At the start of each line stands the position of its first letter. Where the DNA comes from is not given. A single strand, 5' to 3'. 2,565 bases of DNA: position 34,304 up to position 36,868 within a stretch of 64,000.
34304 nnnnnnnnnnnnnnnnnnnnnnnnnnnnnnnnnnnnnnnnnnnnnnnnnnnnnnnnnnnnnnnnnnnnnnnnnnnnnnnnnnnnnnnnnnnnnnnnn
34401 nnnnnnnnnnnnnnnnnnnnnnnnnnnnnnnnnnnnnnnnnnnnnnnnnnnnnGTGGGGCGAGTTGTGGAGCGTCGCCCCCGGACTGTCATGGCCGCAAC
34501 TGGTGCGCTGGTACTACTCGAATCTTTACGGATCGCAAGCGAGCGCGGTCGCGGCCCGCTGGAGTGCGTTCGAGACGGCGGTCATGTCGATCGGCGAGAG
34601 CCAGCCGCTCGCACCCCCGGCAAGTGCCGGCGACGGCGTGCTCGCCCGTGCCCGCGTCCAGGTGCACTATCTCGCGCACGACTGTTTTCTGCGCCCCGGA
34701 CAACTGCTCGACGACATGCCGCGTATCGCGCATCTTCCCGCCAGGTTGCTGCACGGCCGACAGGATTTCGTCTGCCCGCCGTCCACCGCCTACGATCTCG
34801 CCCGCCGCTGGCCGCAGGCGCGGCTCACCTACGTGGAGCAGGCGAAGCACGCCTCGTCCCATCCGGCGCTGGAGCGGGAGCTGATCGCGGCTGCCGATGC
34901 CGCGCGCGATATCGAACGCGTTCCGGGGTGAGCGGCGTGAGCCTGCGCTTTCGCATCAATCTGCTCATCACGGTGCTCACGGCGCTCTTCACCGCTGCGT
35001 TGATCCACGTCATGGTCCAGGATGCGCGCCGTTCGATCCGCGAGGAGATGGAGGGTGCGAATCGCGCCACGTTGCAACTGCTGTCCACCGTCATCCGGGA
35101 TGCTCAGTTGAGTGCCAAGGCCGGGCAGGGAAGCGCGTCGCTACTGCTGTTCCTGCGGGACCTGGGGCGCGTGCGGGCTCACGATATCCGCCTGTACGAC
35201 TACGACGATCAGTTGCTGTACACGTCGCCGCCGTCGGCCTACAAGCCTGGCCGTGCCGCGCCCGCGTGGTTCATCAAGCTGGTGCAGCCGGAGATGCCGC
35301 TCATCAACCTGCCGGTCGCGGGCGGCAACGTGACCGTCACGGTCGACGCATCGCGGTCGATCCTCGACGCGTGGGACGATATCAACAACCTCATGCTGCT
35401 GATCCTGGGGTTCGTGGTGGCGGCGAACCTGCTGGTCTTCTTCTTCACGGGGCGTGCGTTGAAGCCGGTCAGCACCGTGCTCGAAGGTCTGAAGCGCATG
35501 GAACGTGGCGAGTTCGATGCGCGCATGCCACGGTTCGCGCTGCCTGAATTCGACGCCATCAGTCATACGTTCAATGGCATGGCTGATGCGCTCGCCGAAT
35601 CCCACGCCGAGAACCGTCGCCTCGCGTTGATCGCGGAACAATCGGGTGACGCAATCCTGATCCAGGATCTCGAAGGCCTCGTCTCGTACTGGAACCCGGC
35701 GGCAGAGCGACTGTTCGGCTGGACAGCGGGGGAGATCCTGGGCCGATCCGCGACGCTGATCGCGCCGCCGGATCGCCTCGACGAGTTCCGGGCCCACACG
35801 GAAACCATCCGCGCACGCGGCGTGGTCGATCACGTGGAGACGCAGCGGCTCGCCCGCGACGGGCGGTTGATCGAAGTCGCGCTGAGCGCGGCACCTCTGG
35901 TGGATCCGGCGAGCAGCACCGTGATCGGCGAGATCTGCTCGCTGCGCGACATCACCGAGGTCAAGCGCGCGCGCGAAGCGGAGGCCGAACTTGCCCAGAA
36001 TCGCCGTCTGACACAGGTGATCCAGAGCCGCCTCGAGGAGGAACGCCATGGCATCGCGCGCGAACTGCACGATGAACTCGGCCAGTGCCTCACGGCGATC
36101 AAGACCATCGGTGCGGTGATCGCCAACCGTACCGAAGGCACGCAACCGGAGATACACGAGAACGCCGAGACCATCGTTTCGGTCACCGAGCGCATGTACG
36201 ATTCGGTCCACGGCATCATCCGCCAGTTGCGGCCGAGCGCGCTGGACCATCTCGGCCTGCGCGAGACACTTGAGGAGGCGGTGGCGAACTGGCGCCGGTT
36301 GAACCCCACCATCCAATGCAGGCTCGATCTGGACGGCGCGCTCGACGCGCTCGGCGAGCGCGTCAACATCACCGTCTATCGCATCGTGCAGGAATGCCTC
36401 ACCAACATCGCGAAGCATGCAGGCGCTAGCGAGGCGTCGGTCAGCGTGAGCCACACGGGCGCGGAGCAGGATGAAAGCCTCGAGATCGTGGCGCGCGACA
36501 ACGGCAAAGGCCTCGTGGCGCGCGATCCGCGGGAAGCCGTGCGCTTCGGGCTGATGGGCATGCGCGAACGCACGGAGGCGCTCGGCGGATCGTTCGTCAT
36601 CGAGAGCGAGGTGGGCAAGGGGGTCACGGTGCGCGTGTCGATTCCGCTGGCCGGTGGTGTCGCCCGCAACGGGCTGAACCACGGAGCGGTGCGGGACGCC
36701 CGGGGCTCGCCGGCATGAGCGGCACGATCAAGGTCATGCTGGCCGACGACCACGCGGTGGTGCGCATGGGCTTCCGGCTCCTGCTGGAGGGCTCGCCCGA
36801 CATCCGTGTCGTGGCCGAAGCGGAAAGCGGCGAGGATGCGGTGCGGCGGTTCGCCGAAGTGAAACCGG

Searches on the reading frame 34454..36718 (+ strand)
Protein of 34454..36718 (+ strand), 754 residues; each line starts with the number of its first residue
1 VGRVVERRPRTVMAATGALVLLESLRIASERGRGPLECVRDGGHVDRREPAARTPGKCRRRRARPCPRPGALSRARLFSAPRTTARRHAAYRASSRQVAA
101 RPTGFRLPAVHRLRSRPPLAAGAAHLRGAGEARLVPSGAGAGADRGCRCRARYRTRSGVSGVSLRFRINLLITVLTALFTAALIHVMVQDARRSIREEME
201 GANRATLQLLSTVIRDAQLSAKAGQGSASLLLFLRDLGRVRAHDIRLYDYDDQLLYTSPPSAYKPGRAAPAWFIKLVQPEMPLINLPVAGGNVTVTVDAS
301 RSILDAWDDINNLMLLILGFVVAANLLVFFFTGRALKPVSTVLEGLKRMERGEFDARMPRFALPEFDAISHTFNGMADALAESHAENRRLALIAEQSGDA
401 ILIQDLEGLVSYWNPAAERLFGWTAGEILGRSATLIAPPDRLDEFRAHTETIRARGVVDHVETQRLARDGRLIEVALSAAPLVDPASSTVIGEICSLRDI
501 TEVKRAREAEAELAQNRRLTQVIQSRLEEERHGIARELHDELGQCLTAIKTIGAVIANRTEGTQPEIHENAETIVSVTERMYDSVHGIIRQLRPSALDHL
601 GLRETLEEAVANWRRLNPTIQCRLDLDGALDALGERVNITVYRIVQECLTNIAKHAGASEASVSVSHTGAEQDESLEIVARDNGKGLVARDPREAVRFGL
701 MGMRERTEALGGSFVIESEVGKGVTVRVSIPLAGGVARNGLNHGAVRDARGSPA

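Call 9: search_protein_families(library=pfam, proteins=[window:34454-36718:+], max_evalue=0.0001)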
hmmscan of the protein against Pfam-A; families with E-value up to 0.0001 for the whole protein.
window:34454-36718:+ (754 aa): 8 families
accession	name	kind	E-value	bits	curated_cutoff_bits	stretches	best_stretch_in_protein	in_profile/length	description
PF00989.32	PAS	-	1e-17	64.6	22.6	1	389-500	2-113/113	PAS fold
PF13426.13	PAS_9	-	6.4e-13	49.3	27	1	399-502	2-103/103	PAS domain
PF02518.31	HATPase_c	-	9.8e-12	45.7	26.4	1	639-733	4-110/111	Histidine kinase-, DNA gyrase B-, and HSP90-like ATPase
PF07730.19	HisKA_3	-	3.6e-11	43.9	24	1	530-597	1-68/68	Histidine kinase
PF08448.16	PAS_4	-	2.5e-10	41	23.1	1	395-505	2-110/110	PAS fold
PF13188.13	PAS_8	-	2.1e-08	34.2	21.8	1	389-443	2-56/65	PAS domain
PF00672.30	HAMP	-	4.9e-06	27.2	25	1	330-381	1-52/53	HAMP domain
PF08447.18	PAS_3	-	2e-05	25.2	25.6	1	411-484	2-77/89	PAS fold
